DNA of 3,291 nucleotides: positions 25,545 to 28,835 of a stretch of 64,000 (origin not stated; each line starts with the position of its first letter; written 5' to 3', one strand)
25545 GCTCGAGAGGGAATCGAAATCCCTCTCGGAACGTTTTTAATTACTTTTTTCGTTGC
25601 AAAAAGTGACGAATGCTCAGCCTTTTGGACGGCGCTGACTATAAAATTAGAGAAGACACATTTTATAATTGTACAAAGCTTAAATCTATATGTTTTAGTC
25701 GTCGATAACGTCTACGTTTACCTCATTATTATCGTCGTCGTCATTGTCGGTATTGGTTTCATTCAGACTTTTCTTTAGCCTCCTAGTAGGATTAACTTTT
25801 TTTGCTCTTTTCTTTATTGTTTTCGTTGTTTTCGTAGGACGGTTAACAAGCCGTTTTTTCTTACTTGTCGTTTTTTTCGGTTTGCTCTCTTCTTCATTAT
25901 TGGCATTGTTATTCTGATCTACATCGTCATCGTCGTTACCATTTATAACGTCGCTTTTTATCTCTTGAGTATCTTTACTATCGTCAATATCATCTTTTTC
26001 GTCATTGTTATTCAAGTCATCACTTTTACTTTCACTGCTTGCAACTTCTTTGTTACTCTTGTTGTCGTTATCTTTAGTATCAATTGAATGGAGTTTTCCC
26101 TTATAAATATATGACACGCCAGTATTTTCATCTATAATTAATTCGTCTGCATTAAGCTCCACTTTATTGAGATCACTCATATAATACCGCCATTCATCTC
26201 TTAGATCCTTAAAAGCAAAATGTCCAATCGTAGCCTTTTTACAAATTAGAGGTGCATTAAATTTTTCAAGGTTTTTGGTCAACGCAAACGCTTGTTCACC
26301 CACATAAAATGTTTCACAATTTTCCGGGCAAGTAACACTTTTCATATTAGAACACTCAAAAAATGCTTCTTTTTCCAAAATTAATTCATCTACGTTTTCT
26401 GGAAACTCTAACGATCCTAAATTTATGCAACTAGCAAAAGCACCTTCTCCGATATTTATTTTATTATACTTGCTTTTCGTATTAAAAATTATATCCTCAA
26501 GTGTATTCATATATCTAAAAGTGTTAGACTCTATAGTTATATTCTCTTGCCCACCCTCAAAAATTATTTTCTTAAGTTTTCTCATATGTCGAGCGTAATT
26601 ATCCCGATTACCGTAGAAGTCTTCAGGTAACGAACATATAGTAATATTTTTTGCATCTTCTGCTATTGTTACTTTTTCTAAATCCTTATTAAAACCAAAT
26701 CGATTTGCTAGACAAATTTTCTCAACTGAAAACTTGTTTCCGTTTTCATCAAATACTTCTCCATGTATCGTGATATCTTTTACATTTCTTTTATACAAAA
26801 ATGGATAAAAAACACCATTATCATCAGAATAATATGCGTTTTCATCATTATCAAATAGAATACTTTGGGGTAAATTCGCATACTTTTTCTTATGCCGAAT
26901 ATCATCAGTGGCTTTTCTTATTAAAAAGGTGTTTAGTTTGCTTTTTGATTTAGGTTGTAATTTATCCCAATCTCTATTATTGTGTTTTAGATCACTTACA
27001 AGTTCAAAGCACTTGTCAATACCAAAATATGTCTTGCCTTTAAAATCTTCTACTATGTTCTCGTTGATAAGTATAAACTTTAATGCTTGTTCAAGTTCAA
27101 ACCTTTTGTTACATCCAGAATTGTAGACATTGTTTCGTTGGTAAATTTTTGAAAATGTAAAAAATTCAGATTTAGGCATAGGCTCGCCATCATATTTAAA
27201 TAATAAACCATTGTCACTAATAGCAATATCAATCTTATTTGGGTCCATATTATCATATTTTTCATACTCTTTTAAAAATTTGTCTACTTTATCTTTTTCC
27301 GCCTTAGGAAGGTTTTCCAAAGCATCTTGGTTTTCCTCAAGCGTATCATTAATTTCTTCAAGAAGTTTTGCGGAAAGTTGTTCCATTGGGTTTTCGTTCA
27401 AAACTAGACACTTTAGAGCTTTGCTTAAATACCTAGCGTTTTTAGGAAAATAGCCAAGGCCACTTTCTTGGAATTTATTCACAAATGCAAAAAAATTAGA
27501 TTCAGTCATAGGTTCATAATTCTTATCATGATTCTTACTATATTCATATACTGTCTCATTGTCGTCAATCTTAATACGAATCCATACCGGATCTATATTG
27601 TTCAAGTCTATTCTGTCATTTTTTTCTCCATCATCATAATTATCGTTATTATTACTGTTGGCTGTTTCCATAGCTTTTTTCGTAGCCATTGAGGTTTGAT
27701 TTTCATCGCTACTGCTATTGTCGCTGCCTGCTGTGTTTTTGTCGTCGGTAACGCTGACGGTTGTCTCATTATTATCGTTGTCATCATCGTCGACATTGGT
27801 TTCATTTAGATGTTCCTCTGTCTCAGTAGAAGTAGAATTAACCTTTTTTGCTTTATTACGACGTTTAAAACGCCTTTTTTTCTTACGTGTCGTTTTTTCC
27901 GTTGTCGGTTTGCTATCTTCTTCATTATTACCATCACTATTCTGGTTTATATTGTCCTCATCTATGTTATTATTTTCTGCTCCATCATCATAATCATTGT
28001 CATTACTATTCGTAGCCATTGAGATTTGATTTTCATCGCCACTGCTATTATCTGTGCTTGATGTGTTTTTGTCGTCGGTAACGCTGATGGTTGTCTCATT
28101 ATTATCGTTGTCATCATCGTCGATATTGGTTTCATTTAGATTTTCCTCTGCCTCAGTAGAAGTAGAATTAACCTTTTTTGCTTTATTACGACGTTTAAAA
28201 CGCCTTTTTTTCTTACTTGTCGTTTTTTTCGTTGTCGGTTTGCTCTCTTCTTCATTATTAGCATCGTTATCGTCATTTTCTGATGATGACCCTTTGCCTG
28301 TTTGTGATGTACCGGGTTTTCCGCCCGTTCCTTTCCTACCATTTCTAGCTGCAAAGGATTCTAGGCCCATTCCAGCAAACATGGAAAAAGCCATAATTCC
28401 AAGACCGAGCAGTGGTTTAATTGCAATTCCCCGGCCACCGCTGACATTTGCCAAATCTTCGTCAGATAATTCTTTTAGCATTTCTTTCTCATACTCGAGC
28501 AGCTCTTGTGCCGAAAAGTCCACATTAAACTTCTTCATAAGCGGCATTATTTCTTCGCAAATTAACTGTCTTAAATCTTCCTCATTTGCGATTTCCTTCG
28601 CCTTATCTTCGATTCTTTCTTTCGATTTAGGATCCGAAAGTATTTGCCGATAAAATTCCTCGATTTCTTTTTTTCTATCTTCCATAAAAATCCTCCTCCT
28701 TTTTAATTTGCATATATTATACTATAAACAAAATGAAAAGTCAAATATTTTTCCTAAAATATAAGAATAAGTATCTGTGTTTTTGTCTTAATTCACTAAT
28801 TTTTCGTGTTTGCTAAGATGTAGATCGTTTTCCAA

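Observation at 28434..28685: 996-aa LRR protein begins with a Nif11-like double-glycine leader rather than a Sec signal peptide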

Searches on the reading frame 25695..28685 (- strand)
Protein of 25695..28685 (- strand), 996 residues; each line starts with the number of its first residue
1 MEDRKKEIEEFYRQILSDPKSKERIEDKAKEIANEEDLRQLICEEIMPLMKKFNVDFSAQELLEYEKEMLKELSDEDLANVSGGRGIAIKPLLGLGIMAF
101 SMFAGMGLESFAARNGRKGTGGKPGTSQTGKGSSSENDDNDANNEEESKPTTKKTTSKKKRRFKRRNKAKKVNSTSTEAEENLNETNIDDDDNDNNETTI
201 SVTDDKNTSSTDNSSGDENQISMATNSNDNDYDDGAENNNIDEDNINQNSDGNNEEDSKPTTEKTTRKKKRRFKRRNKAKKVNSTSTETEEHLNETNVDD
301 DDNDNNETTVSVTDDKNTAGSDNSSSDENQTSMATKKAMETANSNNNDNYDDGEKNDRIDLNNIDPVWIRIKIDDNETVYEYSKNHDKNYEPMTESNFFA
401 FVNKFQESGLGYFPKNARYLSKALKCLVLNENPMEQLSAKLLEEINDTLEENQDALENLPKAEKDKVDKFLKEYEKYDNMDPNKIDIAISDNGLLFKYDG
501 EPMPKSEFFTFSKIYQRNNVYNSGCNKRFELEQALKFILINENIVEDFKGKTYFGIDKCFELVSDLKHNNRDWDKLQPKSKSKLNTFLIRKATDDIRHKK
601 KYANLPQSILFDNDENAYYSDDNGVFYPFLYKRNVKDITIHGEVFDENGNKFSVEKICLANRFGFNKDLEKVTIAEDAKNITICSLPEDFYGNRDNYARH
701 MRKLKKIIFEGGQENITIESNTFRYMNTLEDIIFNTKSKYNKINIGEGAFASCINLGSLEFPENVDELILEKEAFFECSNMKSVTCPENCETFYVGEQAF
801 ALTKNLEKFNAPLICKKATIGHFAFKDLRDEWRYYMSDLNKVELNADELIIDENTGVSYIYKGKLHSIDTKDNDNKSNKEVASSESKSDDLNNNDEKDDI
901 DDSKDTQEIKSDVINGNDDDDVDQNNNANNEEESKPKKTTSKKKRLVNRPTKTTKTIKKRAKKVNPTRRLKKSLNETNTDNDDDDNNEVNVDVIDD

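Call 3: search_protein_families(library=ncbifam, proteins=[window:25695-28685:-], max_evalue=10)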
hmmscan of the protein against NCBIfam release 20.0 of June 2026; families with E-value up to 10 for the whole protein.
window:25695-28685:- (996 aa): 3 families
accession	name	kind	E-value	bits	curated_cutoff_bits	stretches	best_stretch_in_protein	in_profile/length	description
TIGR03949.1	bact_IIb_cerein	subfamily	0.003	17.3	21.5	1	71-104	2-38/45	class IIb bacteriocin, lactobin A/cerein 7B family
TIGR01847.1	bacteriocin_sig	domain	0.01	16.4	15.7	1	71-84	2-15/15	bacteriocin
NF047351.1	lipase_YSIRK_Sa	exception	1.2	7.3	650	1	136-348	35-316/704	YSIRK-targeted triacylglycerol lipase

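Call 4: search_protein_families(library=pfam, proteins=[window:25695-28685:-], max_evalue=10)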
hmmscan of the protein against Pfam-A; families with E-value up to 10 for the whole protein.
window:25695-28685:- (996 aa): 3 families
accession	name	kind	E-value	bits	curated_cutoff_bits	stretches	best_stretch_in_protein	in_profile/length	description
PF13306.12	LRR_5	-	7.1e-14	52.2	27.7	1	703-827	12-122/127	BspA type Leucine rich repeat region (6 copies)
PF04615.18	Utp14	-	0.048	12.7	30.2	1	137-335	388-577/731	Utp14 protein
PF08972.17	DUF1902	-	0.11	13.1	22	1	424-458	22-56/74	Domain of unknown function (DUF1902)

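Call 7: find_encoding_contigs(protein=window:25695-28685:-, flank=10000, max_places=6)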
Protein window:25695-28685:- (996 aa): 2 contigs read that carry it; 1 place shown.
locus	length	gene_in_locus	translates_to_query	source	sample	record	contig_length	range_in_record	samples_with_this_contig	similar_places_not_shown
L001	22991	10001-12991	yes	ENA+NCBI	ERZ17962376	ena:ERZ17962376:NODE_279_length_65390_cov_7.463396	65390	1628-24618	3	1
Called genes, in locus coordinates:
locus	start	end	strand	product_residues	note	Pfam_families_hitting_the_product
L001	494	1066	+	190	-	PF06130:PTAC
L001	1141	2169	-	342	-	-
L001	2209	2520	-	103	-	-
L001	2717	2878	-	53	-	-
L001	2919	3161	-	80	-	PF00550:PP-binding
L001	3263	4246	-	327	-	PF13673:Acetyltransf_10 (faint), PF13508:Acetyltransf_7 (faint), PF00583:Acetyltransf_1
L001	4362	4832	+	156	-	-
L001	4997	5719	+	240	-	-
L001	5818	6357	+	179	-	-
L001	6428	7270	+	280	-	-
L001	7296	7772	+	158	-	-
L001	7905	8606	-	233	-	-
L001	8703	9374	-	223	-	-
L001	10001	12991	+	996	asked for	PF13306:LRR_5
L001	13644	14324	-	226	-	-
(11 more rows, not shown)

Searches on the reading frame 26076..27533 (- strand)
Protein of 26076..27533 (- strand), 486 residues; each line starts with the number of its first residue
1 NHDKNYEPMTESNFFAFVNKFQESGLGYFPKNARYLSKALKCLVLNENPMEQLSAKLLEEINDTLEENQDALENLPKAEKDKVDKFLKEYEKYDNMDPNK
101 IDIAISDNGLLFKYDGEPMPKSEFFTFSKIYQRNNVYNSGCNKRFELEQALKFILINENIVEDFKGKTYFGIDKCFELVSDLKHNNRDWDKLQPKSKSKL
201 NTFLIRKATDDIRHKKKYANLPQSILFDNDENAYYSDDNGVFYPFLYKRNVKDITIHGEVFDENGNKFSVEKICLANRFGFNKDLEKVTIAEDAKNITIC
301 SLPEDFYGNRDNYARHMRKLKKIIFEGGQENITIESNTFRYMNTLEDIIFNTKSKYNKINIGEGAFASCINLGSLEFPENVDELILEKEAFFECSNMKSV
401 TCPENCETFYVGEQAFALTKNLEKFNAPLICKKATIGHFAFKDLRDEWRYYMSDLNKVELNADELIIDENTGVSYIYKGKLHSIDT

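Call 76: find_homologous_proteins(query=window:26076-27533:-, max_evalue=0.00001)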
Query seq(486 aa) (486 aa): 21 proteins with E <= 0.00001 among 8000 candidates.
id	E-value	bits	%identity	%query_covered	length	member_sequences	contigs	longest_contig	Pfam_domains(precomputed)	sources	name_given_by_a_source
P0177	4.2e-21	94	45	12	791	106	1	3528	PF13306.13,PF08238.19,PF13855.13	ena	-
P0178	6.3e-17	80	26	40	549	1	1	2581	PF13306.13,PF13855.13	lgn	-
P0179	1.2e-16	79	31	24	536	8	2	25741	PF13306.13,PF13855.13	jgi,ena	-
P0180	2.4e-15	75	36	22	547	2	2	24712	PF13306.13,PF13855.13,PF23952.2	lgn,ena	-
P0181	3.3e-13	68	29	21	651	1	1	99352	PF13306.13,PF13855.13,PF23952.2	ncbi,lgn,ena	-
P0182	6.2e-13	67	29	31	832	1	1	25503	PF13306.13,PF13855.13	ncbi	-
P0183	1.4e-12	65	34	19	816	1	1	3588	PF13306.13,PF22359.3,PF02368.25,PF13855.13,PF23952.2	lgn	-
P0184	1.4e-12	65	37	17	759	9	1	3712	PF13306.13,PF13855.13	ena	-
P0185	1.9e-11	62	33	17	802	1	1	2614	PF09479.17,PF13306.13,PF13855.13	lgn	-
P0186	1.9e-10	58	42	13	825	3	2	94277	PF13306.13,PF12799.14,PF13855.13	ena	-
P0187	7.4e-10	57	25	35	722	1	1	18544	PF13306.13,PF13855.13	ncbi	-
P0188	1.8e-9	55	33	16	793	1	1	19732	PF13306.13,PF13855.13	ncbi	-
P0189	4.2e-9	54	29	29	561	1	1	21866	PF13306.13,PF13855.13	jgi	jgi:hypothetical protein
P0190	6.0e-8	50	31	17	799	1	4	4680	PF13306.13,PF13855.13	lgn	-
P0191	2.5e-7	48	28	21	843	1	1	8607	PF09479.17,PF13306.13,PF13855.13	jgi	-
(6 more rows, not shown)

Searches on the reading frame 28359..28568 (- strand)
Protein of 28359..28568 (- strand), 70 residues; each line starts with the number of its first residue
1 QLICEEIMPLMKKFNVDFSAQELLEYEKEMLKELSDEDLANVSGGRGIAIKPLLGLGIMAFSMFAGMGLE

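Call 63: find_related_loci(query=A4, collection=metagenome_contigs, flank=10000)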
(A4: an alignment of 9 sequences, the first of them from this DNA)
Query A4 (70 aa) in metagenome_contigs; peptide patterns used: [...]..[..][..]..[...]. (x = any residue, [..] = any of these).
600 stretches matched a pattern (row limit reached: there are more); 4 encode a relative of the query (tblastn E <= 1e-3); 4 distinct loci.
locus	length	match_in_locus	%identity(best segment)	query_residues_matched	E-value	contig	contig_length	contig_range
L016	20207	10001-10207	37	6-66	1e-7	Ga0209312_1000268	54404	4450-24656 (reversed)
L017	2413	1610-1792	38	10-64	4e-6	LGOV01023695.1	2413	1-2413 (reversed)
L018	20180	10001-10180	40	5-55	5e-6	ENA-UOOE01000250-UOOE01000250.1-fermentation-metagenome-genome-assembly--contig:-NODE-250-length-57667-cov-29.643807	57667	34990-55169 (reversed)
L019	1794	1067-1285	27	4-69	1e-5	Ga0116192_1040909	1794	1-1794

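Call 65: search_protein_families(library=pfam, proteins=[L016:2479-4638:+, L016:4749-7346:+, L016:9486-9845:+, L016:9914-10219:+, L016:10259-10567:+, L016:11084-12616:+, L016:12976-14295:+, L018:2801-4951:+, L018:9917-10246:+, L016:8430-9389:+], max_evalue=0.001)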
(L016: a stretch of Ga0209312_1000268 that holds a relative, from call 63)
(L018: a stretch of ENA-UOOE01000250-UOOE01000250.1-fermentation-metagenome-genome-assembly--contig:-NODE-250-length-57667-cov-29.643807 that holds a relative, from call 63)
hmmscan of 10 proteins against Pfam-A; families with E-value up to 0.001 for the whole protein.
L016:2479-4638:+ (719 aa): 5 families
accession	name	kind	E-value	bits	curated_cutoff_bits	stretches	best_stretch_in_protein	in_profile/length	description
PF03412.21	Peptidase_C39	-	2.2e-38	131.5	22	1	10-138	2-132/133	Peptidase C39 family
PF00005.33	ABC_tran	-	9.3e-30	104.5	25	1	504-652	2-137/137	ABC transporter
PF00664.28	ABC_membrane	-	3.7e-28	99.4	28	1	179-434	16-274/274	ABC transporter transmembrane region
PF02463.25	SMC_N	-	7e-05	22.8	40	0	623-692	136-211/220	RecF/RecN/SMC N terminal domain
PF12385.14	Peptidase_C70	-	0.00022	21.6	19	1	6-117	3-129/141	Papain-like cysteine protease AvrRpt2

L016:4749-7346:+ (865 aa): 3 families
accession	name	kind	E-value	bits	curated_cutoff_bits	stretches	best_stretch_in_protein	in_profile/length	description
PF00005.33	ABC_tran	-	2.2e-32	113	25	1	646-795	1-137/137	ABC transporter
PF00664.28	ABC_membrane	-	7.4e-25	88.6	28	1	319-585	4-274/274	ABC transporter transmembrane region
PF02463.25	SMC_N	-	2.6e-06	27.5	40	1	698-835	122-211/220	RecF/RecN/SMC N terminal domain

L016:9486-9845:+ (119 aa): 2 families
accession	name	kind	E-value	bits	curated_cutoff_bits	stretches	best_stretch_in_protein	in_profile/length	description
PF07862.16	Nif11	-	2.4e-05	25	23.8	1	13-56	4-47/48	Nif11 domain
PF10439.15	Bacteriocin_IIc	-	2.6e-05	24.6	27.1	1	72-110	4-50/59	Bacteriocin class II with double-glycine leader peptide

L016:9914-10219:+ (101 aa): 1 family
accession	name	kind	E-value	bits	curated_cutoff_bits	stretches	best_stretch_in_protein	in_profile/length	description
PF07862.16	Nif11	-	3.4e-05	24.5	23.8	1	3-46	4-47/48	Nif11 domain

L016:10259-10567:+ (102 aa): 1 family
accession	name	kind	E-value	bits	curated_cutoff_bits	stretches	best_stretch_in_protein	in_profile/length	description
PF07862.16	Nif11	-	2.2e-05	25.1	23.8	1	2-46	3-47/48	Nif11 domain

L016:11084-12616:+ (510 aa): 11 families
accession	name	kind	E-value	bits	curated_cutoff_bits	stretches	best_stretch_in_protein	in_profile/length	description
PF04055.27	Radical_SAM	-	8.5e-27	94.8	29.5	1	11-162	2-163/166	Radical SAM superfamily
PF13186.11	SPASM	-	7e-11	42.7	21.5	1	245-309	1-66/67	Iron-sulfur cluster-binding domain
PF07719.23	TPR_2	-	6.4e-09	35.7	27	0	394-425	2-33/34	Tetratricopeptide repeat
PF13371.12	TPR_9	-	4.6e-08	33.4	35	1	405-456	7-58/73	Tetratricopeptide repeat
PF13424.12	TPR_12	-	9.3e-08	32.6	30.1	0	361-423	9-75/77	Tetratricopeptide repeat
PF13181.12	TPR_8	-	4.6e-06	26.8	25.7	0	394-424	2-32/34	Tetratricopeptide repeat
PF14559.12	TPR_19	-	7.3e-05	23.5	25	0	406-454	4-52/68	Tetratricopeptide repeat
PF13432.12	TPR_16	-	0.00015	22.6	32.7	0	361-425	3-63/65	Tetratricopeptide repeat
PF12895.13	ANAPC3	-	0.00021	21.9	27.2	1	369-451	3-80/82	Anaphase-promoting complex, cyclosome, subunit 3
PF13428.12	TPR_14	-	0.0004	21.3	23.5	0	356-395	2-41/44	Tetratricopeptide repeat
PF00515.34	TPR_1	-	0.00041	20.5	27.8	0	400-425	8-33/34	Tetratricopeptide repeat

L016:12976-14295:+ (439 aa): 0 families

L018:2801-4951:+ (716 aa): 5 families
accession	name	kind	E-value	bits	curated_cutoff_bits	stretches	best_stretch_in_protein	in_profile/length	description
PF03412.21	Peptidase_C39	-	3.9e-38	130.7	22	1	7-134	2-131/133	Peptidase C39 family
PF00005.33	ABC_tran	-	4.1e-30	105.6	25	1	501-649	2-137/137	ABC transporter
PF00664.28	ABC_membrane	-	1.1e-28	101.1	28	1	167-430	7-273/274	ABC transporter transmembrane region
PF13529.12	Peptidase_C39_2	-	7.9e-05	23.7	24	0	7-109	3-143/143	Peptidase_C39 like family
PF12385.14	Peptidase_C70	-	8.5e-05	22.9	19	1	5-113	5-128/141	Papain-like cysteine protease AvrRpt2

L018:9917-10246:+ (109 aa): 2 families
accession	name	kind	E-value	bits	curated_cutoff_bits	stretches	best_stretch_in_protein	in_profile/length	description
PF07862.16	Nif11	-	1.2e-07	32.3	23.8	1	3-46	4-47/48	Nif11 domain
PF10439.15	Bacteriocin_IIc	-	0.00072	19.9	27.1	0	64-100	5-50/59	Bacteriocin class II with double-glycine leader peptide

L016:8430-9389:+ (319 aa): 1 family
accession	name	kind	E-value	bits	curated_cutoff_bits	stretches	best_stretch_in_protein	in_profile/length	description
PF22541.2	DUF7005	-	2.6e-116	388.9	27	1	2-314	36-359/361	Family of unknown function (DUF7005)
